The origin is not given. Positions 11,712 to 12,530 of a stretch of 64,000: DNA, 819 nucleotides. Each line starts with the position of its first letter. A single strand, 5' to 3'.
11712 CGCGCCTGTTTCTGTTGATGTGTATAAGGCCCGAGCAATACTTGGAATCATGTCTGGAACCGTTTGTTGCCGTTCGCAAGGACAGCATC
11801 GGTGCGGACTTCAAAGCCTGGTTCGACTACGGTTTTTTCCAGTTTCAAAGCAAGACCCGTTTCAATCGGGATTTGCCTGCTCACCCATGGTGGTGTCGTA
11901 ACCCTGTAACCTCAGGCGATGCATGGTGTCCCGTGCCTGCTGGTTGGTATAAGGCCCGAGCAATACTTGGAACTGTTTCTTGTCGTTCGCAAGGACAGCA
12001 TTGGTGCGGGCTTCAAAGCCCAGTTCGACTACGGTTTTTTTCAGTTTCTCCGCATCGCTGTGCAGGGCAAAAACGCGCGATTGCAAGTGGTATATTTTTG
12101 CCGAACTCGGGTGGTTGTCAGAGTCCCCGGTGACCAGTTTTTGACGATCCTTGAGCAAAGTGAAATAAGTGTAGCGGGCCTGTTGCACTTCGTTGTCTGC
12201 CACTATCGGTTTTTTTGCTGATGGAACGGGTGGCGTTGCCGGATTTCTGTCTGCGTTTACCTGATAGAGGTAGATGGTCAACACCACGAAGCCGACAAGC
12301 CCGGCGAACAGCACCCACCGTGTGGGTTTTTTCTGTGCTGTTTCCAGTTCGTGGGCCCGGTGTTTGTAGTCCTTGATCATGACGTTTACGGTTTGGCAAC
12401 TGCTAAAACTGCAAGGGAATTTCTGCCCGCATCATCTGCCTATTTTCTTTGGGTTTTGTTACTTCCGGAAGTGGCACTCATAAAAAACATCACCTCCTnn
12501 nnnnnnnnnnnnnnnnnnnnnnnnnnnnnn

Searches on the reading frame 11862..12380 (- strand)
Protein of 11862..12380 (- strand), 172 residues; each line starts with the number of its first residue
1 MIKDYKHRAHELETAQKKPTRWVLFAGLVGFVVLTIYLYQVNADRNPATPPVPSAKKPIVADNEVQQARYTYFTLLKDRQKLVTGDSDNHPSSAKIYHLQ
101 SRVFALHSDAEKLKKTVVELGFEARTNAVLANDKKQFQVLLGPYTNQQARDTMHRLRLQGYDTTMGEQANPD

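Call 20: search_protein_families(library=pfam, proteins=[window:11862-12380:-])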
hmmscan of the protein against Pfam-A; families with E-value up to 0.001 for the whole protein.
window:11862-12380:- (172 aa): 1 family
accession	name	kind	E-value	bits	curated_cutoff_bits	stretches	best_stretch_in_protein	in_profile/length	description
PF05036.18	SPOR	-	3.2e-06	27.8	21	1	95-162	3-71/76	SPOR domain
